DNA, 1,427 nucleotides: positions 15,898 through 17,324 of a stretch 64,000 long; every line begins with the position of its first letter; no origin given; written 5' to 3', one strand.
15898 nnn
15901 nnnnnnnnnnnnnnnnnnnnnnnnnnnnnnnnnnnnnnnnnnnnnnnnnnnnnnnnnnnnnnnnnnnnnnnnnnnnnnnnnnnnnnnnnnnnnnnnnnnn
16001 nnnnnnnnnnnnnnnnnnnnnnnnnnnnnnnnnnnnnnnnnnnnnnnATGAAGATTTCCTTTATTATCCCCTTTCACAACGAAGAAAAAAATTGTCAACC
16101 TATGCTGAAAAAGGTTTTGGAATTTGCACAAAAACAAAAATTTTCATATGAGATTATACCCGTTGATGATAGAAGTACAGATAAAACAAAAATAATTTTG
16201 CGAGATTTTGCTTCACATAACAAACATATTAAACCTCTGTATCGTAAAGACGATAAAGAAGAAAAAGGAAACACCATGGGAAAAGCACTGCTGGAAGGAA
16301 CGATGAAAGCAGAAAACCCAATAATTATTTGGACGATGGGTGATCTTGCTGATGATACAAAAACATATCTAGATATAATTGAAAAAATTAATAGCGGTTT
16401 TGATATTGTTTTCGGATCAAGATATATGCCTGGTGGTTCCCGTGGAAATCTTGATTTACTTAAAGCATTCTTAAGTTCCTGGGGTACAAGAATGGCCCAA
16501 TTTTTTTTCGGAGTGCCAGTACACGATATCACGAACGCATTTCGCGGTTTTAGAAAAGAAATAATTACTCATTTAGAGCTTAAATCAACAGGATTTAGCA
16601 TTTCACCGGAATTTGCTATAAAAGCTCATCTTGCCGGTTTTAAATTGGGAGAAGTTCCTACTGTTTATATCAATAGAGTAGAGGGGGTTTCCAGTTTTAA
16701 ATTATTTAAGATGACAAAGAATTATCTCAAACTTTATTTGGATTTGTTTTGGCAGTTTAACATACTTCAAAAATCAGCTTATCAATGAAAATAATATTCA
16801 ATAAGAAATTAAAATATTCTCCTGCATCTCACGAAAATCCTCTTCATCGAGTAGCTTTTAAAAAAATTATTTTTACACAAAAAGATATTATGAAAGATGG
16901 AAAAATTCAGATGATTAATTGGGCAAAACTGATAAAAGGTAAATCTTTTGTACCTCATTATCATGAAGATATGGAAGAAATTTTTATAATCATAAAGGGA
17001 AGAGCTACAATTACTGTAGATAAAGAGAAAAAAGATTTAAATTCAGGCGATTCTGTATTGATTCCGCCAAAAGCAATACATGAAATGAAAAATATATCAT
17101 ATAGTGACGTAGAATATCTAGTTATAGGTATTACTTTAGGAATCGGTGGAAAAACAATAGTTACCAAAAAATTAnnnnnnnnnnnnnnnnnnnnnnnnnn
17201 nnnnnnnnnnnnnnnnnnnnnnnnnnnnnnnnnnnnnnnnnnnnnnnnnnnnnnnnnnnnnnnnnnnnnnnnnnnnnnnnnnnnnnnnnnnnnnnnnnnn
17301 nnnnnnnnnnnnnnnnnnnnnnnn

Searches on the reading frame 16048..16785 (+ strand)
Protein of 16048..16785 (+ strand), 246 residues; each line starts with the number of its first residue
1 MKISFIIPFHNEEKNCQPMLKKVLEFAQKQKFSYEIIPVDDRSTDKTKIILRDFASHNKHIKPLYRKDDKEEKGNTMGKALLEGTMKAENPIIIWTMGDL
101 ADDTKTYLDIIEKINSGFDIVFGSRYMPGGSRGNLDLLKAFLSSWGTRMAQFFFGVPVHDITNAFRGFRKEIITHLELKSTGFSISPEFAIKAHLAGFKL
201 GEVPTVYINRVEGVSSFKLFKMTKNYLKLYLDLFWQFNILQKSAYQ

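Call 13: search_protein_families(library=pfam, proteins=[window:16048-16785:+], max_evalue=0.001)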
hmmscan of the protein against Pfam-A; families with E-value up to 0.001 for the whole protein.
window:16048-16785:+ (246 aa): 3 families
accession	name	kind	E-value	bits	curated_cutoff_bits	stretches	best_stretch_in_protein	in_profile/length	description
PF00535.33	Glycos_transf_2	-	3.9e-20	72.9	23.3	1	4-173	1-164/168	Glycosyl transferase family 2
PF10111.15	Glyco_tranf_2_2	-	7.5e-05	22.8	27.3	1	4-99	1-91/276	Glycosyltransferase like family 2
PF13733.12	Glyco_transf_7N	-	0.00086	19.4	27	0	2-43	48-89/134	N-terminal region of glycosyl transferase group 7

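Call 22: search_protein_families(library=ncbifam, proteins=[window:16048-16785:+], max_evalue=0.00001)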
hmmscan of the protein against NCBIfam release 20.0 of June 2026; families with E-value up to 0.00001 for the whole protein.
window:16048-16785:+ (246 aa): 9 families
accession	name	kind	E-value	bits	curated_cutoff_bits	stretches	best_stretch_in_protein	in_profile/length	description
TIGR04182.1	glyco_TIGR04182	equivalog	5.1e-16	58.9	325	1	3-214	2-197/293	S-layer glycoprotein N-glycosyltransferase AglJ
NF047588.1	GlcsyltransPgfSStrep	equivalog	7.8e-14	51.6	500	1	1-173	1-164/308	glycosyltransferase PgfS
NF041391.1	DPhHxTase_Halo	equivalog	2.8e-12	46.1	375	1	11-211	5-187/213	dolichyl-phosphate hexose transferase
NF007986.1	PRK10714.1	equivalog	1.1e-08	34.4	529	1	2-223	7-216/316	undecaprenyl-phosphate 4-deoxy-4-formamido-L-arabinose transferase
TIGR03937.1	PgaC_IcaA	equivalog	2.2e-08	33.5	422.3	1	2-108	46-144/407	poly-beta-1,6-N-acetyl-D-glucosamine synthase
NF050050.1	ProtGlycPglI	equivalog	1.1e-06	28.2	500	1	2-124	3-118/306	GalNAc(5)-diNAcBac-PP-undecaprenol beta-1,3-glucosyltransferase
NF007482.0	PRK10073.1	equivalog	3.4e-06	26.3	423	1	2-67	7-69/334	glycosyltransferase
NF010496.0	PRK13915.1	equivalog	5.5e-06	25.7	262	1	2-107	32-134/307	glucosyl-3-phosphoglycerate synthase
NF038302.1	EPS_HpsE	equivalog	8.2e-06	25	300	1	2-66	2-66/307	hormogonium polysaccharide biosynthesis glycosyltransferase HpsE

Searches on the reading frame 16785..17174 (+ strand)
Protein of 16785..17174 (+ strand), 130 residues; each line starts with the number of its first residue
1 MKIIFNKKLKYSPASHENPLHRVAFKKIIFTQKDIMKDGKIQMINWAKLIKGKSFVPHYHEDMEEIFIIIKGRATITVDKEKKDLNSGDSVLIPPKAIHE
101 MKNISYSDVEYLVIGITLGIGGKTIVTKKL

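Call 13: search_protein_families(library=pfam, proteins=[window:16785-17174:+], max_evalue=0.001)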
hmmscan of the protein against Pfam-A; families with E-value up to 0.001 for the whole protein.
window:16785-17174:+ (130 aa): 7 families
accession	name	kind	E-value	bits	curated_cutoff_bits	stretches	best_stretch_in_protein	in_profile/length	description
PF07883.17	Cupin_2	-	9.3e-17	61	27.2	1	48-114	4-69/70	Cupin domain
PF01050.24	MannoseP_isomer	-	2.6e-07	31.3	23.6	1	36-109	22-95/116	Mannose-6-phosphate isomerase C-terminal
PF00190.28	Cupin_1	-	4.3e-07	30.1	22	1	51-115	42-114/151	Cupin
PF02311.25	AraC_binding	-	1.4e-06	28.6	21.1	1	53-116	14-76/135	AraC-like ligand binding domain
PF05899.18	Cupin_3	-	0.0002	21.5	23.5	1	46-96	9-59/74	EutQ-like cupin domain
PF12973.13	Cupin_7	-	0.00055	20.2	27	1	46-104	37-90/105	ChrR Cupin-like domain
PF21621.3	MPI_cupin_dom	-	0.00057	20.3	27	0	65-95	31-61/79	Mannose-6-phosphate isomerase, cupin domain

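Call 22: search_protein_families(library=ncbifam, proteins=[window:16785-17174:+], max_evalue=0.00001)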
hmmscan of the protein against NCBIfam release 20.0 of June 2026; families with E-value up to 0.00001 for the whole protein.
window:16785-17174:+ (130 aa): 0 families
